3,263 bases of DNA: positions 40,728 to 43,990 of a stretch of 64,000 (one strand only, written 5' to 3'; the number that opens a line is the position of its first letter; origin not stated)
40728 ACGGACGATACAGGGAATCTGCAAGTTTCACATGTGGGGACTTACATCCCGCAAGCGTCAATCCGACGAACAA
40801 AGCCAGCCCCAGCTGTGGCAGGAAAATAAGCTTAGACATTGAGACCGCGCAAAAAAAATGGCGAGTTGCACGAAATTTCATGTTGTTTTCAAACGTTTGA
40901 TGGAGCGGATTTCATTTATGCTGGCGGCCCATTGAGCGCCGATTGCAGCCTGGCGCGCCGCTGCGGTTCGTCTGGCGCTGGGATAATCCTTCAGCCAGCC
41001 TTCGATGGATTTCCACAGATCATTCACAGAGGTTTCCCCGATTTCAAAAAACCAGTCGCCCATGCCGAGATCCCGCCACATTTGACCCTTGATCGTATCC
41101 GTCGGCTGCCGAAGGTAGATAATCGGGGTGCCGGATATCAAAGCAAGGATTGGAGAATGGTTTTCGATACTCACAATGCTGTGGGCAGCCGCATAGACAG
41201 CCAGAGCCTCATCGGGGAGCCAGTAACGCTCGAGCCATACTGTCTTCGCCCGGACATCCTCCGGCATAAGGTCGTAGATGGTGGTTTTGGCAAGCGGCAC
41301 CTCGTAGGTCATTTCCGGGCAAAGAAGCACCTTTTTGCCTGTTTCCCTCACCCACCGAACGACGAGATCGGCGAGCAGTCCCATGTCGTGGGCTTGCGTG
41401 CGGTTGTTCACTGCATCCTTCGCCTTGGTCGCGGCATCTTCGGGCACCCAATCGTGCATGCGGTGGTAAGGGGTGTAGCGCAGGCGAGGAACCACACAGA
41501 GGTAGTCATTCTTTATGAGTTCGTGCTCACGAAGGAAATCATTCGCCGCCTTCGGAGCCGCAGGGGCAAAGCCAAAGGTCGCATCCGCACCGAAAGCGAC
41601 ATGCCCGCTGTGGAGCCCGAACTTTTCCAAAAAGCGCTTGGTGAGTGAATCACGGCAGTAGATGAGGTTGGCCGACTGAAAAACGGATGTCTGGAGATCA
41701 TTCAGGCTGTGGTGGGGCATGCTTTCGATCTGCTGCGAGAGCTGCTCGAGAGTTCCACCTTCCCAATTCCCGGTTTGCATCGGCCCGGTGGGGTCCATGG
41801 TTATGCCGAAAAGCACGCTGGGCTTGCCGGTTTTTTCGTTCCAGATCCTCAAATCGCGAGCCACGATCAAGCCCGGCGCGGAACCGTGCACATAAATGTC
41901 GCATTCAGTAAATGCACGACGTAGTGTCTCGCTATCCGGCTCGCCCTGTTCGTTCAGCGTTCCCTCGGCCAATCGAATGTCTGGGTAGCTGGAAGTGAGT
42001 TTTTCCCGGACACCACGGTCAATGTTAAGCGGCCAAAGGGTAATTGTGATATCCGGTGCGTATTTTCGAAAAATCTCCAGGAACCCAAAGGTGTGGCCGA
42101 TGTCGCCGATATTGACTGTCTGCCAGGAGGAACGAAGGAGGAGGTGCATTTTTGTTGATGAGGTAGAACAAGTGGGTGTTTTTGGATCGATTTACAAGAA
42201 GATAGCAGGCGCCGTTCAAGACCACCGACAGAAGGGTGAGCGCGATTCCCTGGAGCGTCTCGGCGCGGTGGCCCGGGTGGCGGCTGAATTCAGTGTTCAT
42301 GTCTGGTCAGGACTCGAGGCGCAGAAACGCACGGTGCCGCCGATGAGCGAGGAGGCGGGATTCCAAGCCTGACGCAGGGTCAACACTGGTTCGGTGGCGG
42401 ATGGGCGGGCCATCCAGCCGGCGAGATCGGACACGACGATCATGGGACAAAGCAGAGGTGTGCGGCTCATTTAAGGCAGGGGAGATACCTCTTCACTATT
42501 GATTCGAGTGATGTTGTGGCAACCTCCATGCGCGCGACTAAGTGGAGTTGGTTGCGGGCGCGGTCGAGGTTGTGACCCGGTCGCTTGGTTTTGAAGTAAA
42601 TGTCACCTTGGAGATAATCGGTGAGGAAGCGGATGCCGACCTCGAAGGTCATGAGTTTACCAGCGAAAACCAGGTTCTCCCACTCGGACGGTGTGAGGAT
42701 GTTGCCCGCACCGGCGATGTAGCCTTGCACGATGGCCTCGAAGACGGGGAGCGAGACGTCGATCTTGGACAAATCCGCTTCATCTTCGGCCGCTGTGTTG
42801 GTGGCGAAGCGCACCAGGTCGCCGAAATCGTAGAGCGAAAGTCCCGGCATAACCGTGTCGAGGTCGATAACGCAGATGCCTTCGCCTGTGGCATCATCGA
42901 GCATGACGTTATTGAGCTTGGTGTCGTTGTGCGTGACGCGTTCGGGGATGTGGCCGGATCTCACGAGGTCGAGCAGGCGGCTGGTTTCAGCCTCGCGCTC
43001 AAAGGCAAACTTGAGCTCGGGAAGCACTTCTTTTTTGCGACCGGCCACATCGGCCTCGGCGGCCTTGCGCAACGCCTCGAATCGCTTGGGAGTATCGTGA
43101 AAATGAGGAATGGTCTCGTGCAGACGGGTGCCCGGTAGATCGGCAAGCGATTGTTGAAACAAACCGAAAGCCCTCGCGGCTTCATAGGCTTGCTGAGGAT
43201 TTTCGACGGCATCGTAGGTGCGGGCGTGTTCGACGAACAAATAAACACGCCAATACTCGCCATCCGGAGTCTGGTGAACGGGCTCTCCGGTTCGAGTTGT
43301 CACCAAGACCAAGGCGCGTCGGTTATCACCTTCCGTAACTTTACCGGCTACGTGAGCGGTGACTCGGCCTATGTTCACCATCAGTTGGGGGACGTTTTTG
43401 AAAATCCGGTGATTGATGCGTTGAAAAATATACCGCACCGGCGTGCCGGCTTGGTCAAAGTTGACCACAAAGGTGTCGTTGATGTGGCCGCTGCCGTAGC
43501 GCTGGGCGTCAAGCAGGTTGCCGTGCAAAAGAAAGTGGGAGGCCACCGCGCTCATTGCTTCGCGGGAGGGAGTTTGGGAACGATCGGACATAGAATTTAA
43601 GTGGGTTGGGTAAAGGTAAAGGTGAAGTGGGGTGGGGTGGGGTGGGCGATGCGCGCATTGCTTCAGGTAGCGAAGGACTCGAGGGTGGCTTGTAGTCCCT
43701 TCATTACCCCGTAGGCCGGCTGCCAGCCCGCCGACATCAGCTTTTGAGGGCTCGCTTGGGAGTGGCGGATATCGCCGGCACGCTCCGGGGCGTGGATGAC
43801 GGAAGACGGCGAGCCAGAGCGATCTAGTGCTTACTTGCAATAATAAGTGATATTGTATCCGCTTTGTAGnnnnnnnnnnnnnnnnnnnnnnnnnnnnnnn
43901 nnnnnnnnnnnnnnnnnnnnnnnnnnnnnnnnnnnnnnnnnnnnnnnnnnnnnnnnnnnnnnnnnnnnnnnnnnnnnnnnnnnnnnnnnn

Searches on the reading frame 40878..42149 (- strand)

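Call 54: search_protein_families(library=pfam, proteins=[window:40878-42149:-], max_evalue=0.001)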
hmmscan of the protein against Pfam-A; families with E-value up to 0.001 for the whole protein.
window:40878-42149:- (423 aa): 1 family
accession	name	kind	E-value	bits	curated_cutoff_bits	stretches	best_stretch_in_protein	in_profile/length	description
PF04230.19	PS_pyruv_trans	-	3.8e-14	53.7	25.3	1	13-346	1-276/280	Polysaccharide pyruvyl transferase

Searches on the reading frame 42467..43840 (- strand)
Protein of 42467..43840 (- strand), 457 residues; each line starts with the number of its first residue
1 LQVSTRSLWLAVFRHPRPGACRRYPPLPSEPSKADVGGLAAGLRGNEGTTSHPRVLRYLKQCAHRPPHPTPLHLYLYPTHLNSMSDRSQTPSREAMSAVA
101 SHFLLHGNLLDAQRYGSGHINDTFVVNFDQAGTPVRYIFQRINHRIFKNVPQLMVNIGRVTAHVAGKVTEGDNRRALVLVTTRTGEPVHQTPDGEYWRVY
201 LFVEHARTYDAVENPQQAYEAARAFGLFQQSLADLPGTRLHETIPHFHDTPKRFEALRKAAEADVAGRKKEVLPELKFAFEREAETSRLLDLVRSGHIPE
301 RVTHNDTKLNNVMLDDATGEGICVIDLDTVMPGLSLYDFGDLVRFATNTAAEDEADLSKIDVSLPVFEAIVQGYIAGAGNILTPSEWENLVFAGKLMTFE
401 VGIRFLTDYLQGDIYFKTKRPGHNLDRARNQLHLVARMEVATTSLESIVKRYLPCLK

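Call 54: search_protein_families(library=pfam, proteins=[window:42467-43840:-], max_evalue=0.001)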
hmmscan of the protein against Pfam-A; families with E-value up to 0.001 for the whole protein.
window:42467-43840:- (457 aa): 1 family
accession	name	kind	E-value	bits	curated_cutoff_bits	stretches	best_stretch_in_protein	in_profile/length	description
PF01636.29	APH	-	1.9e-20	74.1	23.2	1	112-348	2-215/239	Phosphotransferase enzyme family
